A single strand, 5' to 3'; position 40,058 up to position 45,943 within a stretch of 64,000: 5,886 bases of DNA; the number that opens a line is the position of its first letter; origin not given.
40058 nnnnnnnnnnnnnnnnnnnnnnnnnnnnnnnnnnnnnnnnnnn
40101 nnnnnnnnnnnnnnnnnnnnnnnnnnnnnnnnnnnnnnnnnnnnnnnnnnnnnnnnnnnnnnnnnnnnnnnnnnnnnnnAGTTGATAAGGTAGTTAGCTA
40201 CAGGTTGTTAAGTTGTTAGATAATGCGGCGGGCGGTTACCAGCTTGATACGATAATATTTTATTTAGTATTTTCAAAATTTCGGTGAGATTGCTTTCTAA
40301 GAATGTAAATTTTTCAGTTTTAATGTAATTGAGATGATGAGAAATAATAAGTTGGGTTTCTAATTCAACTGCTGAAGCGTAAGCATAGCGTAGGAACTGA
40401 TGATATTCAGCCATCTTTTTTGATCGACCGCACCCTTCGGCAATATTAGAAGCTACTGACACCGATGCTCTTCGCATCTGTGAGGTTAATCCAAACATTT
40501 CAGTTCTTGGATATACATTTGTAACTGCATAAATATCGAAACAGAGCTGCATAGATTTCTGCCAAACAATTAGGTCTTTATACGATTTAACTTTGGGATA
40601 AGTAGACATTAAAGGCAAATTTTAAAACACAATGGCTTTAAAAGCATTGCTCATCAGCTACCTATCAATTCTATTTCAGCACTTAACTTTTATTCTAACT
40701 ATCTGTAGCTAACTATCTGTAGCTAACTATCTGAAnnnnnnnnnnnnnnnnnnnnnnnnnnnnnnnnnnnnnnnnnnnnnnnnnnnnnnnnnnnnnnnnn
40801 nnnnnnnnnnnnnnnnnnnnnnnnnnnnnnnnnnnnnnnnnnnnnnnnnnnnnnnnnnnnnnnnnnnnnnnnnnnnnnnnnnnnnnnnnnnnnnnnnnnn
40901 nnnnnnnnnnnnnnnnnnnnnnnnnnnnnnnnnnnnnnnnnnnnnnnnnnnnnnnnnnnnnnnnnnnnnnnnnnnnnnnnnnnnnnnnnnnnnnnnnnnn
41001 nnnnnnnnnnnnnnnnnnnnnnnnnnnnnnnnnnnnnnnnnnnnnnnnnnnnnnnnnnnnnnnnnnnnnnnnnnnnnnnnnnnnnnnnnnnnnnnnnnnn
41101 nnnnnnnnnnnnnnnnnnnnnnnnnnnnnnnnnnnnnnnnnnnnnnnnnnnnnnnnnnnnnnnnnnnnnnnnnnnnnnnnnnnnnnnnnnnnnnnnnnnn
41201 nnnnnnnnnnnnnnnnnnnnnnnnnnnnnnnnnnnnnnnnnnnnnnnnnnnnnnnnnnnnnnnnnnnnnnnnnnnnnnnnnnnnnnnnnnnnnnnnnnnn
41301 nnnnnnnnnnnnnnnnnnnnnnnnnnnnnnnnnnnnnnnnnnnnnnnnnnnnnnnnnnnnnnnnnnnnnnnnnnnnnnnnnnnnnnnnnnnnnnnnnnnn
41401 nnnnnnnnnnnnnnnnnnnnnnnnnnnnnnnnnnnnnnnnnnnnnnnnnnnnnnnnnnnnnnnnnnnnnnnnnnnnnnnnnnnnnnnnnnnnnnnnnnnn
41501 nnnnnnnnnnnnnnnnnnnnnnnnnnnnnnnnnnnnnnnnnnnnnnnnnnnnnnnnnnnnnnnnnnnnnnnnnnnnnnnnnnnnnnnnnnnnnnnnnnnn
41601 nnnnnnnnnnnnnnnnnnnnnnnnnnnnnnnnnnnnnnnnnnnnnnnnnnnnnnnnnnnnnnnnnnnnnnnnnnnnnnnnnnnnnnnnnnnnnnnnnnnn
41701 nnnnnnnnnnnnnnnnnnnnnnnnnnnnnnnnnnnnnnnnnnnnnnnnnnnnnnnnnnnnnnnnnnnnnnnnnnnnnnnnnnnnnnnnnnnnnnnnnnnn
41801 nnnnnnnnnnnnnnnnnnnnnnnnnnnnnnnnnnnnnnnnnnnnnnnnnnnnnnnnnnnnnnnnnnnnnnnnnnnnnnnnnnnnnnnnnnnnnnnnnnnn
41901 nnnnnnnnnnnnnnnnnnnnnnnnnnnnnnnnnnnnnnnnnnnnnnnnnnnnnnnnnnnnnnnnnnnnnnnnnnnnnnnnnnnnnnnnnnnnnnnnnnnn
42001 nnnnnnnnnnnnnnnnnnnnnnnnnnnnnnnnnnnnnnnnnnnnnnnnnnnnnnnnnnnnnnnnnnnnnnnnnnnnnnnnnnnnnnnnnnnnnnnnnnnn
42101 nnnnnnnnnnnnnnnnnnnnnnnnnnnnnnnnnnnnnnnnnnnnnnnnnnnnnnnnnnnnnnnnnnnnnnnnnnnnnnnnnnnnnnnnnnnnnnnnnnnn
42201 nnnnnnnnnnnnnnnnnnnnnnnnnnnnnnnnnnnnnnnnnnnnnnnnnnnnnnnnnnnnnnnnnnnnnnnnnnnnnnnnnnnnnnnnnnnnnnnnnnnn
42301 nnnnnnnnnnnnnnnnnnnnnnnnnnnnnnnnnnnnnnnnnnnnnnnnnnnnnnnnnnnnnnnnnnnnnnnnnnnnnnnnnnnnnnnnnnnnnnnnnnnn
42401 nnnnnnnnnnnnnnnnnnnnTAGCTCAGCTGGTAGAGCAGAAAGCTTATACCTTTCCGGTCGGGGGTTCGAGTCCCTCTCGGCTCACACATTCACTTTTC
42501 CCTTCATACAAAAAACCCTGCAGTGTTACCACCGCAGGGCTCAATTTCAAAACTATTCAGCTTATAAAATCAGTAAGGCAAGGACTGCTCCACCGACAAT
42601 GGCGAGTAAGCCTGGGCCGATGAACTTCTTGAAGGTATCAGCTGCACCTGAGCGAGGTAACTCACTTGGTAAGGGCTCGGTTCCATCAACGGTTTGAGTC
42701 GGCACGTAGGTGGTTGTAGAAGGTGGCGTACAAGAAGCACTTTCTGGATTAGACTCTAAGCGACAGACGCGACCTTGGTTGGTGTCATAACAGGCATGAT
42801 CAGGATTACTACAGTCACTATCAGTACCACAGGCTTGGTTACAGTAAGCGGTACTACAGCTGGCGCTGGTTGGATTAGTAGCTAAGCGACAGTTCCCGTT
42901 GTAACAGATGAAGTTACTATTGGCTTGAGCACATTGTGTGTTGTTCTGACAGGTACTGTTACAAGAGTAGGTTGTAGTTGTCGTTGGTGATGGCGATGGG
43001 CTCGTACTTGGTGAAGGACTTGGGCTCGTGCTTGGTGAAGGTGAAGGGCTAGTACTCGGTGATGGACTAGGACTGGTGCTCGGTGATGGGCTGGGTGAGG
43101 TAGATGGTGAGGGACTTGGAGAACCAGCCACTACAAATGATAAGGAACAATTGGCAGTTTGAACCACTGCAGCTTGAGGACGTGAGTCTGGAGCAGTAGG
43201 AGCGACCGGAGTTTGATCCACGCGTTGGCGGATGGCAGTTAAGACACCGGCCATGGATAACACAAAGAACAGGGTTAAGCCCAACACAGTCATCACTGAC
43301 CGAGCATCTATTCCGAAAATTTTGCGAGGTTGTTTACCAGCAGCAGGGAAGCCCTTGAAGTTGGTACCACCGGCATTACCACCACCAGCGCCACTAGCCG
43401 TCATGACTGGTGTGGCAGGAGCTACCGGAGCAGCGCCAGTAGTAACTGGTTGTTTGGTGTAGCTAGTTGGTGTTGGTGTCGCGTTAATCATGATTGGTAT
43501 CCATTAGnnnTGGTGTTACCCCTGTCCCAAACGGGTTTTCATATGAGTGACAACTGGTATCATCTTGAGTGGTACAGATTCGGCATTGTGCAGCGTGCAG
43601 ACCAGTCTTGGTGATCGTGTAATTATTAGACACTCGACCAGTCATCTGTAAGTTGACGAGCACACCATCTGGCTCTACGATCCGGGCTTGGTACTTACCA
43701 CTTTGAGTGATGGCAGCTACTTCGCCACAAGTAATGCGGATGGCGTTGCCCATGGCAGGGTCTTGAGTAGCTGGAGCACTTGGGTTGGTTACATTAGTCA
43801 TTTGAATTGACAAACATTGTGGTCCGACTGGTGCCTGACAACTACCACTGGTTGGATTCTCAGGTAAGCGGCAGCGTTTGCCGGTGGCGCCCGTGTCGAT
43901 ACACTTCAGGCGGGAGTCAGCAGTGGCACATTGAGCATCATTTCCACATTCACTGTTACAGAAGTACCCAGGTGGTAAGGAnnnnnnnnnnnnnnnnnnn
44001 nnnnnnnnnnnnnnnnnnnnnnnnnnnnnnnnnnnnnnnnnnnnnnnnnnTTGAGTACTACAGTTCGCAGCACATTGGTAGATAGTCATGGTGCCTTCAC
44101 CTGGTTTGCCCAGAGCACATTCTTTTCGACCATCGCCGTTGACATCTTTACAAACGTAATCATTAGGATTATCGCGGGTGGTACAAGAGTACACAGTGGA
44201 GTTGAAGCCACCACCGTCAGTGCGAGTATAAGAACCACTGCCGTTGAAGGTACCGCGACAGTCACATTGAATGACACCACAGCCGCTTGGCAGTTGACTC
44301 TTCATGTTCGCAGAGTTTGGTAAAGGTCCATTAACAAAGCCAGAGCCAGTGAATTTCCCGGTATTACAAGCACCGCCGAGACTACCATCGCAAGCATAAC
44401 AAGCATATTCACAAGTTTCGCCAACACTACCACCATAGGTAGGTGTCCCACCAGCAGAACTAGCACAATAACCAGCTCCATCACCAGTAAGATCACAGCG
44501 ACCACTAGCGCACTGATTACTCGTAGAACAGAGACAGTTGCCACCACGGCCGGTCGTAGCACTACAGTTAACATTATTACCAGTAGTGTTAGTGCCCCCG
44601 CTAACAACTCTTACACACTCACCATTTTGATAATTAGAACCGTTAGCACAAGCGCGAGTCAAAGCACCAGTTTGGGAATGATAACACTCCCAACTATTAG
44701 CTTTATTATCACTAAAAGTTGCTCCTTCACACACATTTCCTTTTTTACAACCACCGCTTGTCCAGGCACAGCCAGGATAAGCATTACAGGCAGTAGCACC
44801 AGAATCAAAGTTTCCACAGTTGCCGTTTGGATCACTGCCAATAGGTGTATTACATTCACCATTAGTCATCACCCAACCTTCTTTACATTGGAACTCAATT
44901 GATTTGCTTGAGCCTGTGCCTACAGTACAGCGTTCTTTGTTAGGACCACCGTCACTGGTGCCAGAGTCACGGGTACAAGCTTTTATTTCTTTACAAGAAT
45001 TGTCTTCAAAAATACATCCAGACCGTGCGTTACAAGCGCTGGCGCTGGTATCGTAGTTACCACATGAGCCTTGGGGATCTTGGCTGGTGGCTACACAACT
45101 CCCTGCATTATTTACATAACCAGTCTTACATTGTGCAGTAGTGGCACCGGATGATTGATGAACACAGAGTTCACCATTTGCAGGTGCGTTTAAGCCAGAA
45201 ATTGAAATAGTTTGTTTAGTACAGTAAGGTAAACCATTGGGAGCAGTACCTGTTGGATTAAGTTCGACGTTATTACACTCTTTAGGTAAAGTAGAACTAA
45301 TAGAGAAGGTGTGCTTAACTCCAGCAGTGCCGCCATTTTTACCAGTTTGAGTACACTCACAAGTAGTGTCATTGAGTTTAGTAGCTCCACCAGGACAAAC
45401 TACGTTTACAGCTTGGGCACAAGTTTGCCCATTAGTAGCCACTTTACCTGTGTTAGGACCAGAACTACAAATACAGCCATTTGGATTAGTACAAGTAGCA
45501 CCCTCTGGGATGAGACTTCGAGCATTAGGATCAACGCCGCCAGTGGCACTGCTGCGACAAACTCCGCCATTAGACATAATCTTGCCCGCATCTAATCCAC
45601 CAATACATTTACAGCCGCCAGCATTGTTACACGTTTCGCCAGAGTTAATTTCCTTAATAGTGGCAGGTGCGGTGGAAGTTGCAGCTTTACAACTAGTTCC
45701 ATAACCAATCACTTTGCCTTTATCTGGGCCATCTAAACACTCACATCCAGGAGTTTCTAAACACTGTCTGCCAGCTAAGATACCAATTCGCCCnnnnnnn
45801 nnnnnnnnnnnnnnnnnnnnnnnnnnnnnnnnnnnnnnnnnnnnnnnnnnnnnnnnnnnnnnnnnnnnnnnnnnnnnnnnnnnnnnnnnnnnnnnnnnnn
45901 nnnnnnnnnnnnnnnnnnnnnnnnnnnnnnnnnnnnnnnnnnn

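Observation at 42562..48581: Surface-protein island: giant Cys/Gly/Thr-rich repeat protein, an (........)n-linker protein and an FN3/S-T-stalk protein sharing a novel Cys module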

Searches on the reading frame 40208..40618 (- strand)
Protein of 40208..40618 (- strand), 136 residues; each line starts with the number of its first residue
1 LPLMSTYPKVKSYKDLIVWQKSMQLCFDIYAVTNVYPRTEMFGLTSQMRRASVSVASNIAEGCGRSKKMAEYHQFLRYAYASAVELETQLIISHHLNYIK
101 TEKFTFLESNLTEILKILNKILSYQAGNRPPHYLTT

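Call 76: search_protein_families(library=pfam, proteins=[window:40208-40618:-], max_evalue=0.001)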
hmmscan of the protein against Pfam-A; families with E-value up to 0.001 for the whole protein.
window:40208-40618:- (136 aa): 2 families
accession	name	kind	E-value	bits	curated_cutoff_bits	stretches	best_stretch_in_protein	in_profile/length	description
PF05635.17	23S_rRNA_IVP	-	2.8e-36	124.4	33.8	1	14-120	1-106/106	23S rRNA-intervening sequence protein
PF22296.2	bAvd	-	5.3e-05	24.1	40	1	16-121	1-103/107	bAvd-like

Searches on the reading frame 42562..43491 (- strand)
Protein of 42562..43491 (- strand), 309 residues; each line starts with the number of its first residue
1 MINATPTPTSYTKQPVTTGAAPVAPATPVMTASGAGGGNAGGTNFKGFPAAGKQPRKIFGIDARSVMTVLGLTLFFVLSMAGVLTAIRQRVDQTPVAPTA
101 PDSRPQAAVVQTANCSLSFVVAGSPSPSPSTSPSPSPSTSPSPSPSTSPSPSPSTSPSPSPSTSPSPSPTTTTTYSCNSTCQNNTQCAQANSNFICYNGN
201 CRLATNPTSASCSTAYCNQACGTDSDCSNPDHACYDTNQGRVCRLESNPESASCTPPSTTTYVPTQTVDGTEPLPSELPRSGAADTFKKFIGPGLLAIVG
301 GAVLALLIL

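Call 4: search_protein_families(library=pfam, proteins=[window:42562-43491:-], max_evalue=1)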
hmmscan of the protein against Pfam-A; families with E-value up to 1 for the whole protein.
window:42562-43491:- (309 aa): 0 families

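Call 7: search_protein_families(library=ncbifam, proteins=[window:42562-43491:-], max_evalue=1)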
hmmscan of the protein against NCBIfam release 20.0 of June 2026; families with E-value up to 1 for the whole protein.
window:42562-43491:- (309 aa): 3 families
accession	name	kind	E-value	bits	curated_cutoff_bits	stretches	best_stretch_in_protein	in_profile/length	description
NF008084.0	PRK10819.1-5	equivalog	0.00044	20.2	315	1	59-186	6-125/249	TonB system transport protein TonB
NF000535.3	MSCRAMM_SdrC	exception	0.032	12.2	1700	1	128-172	782-826/963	MSCRAMM family adhesin SdrC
NF041620.1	MXAN_5187_fam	hypoth_equivalog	0.82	9.3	200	0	69-287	308-450/601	MXAN_5187 family protein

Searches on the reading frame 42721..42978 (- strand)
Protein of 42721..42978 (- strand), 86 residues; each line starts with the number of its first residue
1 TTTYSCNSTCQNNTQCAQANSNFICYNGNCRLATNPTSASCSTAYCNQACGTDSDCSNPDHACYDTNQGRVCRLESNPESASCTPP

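Call 58: predict_structure(alignment_id=A6)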
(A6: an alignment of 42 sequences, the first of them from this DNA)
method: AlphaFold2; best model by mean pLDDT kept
length: 86 residues; sequences in the alignment: 42
mean_pLDDT: 87.2   pTM: 0.55
mean pLDDT of the five models: 87.2, 86.8, 85.8, 83.4, 82.6
residues with pLDDT >= 90: 39; 70-90: 42; 50-70: 5; < 50: 0
segments of 3 or more residues with pLDDT < 50: none
pLDDT, mean of each block of 10 residues (from residue 1): 88 94 95 84 78 82 91 90 79
secondary structure, 60 per line:
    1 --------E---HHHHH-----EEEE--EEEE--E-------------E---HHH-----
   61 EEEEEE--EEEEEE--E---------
elements in order: H13-17 E23-26 E29-32 E61-66 E69-74

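Call 60: fold_search(model_id=the predicted structure, library=pdb)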
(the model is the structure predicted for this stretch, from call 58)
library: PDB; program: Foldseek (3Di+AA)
matches with E <= 10: 75; with E <= 0.001: 0
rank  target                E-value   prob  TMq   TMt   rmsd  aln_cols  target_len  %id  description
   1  8g4y_B                7.2e-01  0.77  0.32  0.66   1.9        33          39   24  Structure of ZNRF3 ECD bound to peptide MK1-3.6.10 (released 2023-12-20)
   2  8f2f_MODEL_1_A        7.7e-01  0.72  0.31  0.65   1.9        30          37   30  NMR solution structure of lambda-MeuKTx-1 (released 2022-11-23)
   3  5o57_MODEL_1_A        1.8e+00  0.18  0.25  0.23   2.5        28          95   25  Solution Structure of the N-terminal Region of Dkk4 (released 2018-06-13)
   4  3s8v_X                3.3e+00  0.33  0.30  0.35   1.3        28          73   21  Crystal structure of LRP6-Dkk1 complex (released 2011-10-26)
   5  3fju_B                3.3e+00  0.06  0.27  0.35   8.6        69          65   20  Ascaris suum carboxypeptidase inhibitor in complex with human carboxypeptidase A1 (released 2008-12-30)
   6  3s2k_C                4.1e+00  0.28  0.29  0.32   1.2        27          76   22  Structural basis of Wnt signaling inhibition by Dickkopf binding to LRP5/6. (released 2011-11-02)
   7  5cus_B                4.1e+00  0.04  0.22  0.04   7.6        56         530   23  Crystal Structure of sErbB3-Fab3379 Complex (released 2015-10-14)
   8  2jtk_MODEL_1_A        4.3e+00  0.15  0.28  0.28   1.5        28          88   21  A functional domain of a Wnt signal protein (released 2008-07-08)
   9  2kni_MODEL_1_A        4.3e+00  0.14  0.28  0.54   1.8        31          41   19  High-resolution solution structure of the ASIC1a blocker PcTX1 (released 2010-09-01)
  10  9uyn_R                4.3e+00  0.06  0.21  0.07   5.3        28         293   11  Cryo-EM structure of the G protein-coupled receptor 1 (GPR1) bound to beta-arrestin 1 in ligand-free state (released 2025-11-19)
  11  4fz0_N                4.7e+00  0.13  0.27  0.57   1.8        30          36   20  Crystal structure of acid-sensing ion channel in complex with psalmotoxin 1 at low pH (released 2012-08-01)
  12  4fz0_O                4.7e+00  0.13  0.27  0.55   1.8        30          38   20  Crystal structure of acid-sensing ion channel in complex with psalmotoxin 1 at low pH (released 2012-08-01)
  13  2uuw                  4.7e+00  0.04  0.19  0.04   1.9        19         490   16  2.75 angstrom structure of the D347G D348G mutant structure of Sapporo Virus RdRp Polymerase (released 2007-05-01)
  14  5y3d_B                5.0e+00  0.03  0.17  0.03   1.7        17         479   24  Structural insight into the interaction between RNA polymerase and VPg for norovirus replication (released 2018-07-18)
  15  7x5a_A                5.0e+00  0.03  0.16  0.11   5.6        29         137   17  CryoEM structure of RuvA-Holliday junction complex (released 2023-03-08)
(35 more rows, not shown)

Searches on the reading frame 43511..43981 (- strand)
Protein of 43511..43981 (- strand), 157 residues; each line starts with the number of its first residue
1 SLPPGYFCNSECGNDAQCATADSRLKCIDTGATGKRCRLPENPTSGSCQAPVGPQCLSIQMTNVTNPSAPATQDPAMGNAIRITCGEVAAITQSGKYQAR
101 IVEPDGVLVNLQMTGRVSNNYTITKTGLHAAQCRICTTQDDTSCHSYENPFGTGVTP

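Call 46: predict_structure(alignment_id=A5)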
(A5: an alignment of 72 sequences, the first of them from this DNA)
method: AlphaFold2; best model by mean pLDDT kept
length: 157 residues; sequences in the alignment: 72
mean_pLDDT: 84.6   pTM: 0.60
mean pLDDT of the five models: 84.6, 81.6, 81.4, 81.1, 79.9
residues with pLDDT >= 90: 66; 70-90: 65; 50-70: 24; < 50: 2
segments of 3 or more residues with pLDDT < 50: none
pLDDT, mean of each block of 10 residues (from residue 1): 80 97 96 94 89 73 83 78 80 81 93 82 91 88 84 58
secondary structure, 60 per line:
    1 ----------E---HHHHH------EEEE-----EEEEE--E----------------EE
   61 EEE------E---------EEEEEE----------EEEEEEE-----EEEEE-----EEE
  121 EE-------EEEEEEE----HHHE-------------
elements in order: H15-19 E26-29 E35-39 E59-63 E80-85 E96-102 E108-112 E118-122 E130-136

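Call 52: fold_search(model_id=the predicted structure, library=pdb)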
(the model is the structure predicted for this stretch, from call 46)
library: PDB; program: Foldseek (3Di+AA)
matches with E <= 10: 1685; with E <= 0.001: 0
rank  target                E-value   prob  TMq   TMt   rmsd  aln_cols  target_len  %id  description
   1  7y8i_E                7.0e-03  1.00  0.39  0.58   3.7       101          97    9  Crystal structure of sDscam FNIII3 domain, isoform alpha7 (released 2023-05-24)
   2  7y8h_A                1.6e-02  1.00  0.37  0.57   3.5        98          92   13  Crystal structure of sDscam FNIII1 domain, isoform alpha7 (released 2023-05-24)
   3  4bqc_A                1.6e-02  1.00  0.39  0.32   3.5       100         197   17  Crystal structure of the FN5 and FN6 domains of NEO1 bound to SOS (released 2013-06-12)
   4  2ed8_MODEL_1_A        1.9e-02  0.99  0.37  0.51   4.1       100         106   15  Solution structure of the second fibronectin type III domain of human Netrin receptor DCC (released 2008-02-26)
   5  4plo_B                2.2e-02  0.99  0.40  0.33  14.2       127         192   11  Crystal Structure of chicken Netrin-1 (LN-LE3) in complex with mouse DCC (FN4-5) (released 2014-06-18)
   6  4lpv_A                2.7e-02  0.92  0.32  0.48  15.6       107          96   19  Crystal structure of TENCON variant P41BR3-42 (released 2014-01-29)
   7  7y8i_D                2.9e-02  0.97  0.34  0.51   4.4        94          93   15  Crystal structure of sDscam FNIII3 domain, isoform alpha7 (released 2023-05-24)
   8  8dpu_C                3.1e-02  0.99  0.38  0.23   4.3       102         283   14  The crystal structure of the IL-11 signalling complex (released 2023-11-29)
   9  3teu                  3.2e-02  0.99  0.36  0.54   3.7       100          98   16  Crystal structure of fibcon (released 2012-05-16)
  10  5j7k_C                4.3e-02  0.97  0.31  0.57  12.9        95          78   15  Loop grafting onto a highly stable FN3 scaffold (released 2016-08-17)
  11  5eh1                  4.6e-02  0.97  0.37  0.29   4.2       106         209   16  Crystal structure of the extracellular part of receptor 2 of human interferon gamma (released 2016-08-17)
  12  7t82_E                5.1e-02  0.94  0.33  0.49   4.3       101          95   14  Crystal Structure of LEUKOCIDIN E/CENTYRIN S26/FAB B438 (released 2023-01-11)
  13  4lpw_A                5.4e-02  0.80  0.31  0.46  15.1       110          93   14  Crystal structure of TENCON variant A6 (released 2014-01-29)
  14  4lpw_B                5.7e-02  0.91  0.34  0.51  15.9       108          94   18  Crystal structure of TENCON variant A6 (released 2014-01-29)
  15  4lpu_A                5.7e-02  0.75  0.30  0.44  13.2       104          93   19  Crystal structure of TENCON variant P40AR2-32R2 (released 2014-01-29)
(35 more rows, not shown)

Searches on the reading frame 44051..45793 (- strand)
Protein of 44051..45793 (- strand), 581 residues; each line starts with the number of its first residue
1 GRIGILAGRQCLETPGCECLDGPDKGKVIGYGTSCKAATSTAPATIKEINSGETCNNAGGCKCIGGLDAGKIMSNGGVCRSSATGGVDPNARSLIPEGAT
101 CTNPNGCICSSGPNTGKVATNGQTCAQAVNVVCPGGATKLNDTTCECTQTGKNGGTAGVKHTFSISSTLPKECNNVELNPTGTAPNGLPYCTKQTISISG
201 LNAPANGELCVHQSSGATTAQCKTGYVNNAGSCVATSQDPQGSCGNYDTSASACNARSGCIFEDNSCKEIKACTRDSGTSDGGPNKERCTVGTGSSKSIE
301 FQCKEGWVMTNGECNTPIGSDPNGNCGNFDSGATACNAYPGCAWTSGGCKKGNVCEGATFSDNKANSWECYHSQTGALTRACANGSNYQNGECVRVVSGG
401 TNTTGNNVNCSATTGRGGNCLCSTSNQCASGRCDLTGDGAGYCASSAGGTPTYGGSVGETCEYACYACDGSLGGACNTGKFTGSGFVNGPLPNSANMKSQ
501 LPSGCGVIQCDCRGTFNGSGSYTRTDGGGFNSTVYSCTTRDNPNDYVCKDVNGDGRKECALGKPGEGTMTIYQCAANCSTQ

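Call 66: find_homologous_proteins(query=window:44051-45793:-, max_evalue=0.01)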
Query seq(581 aa): 8000 candidates shared short words with the query, none scored E <= 0.01.
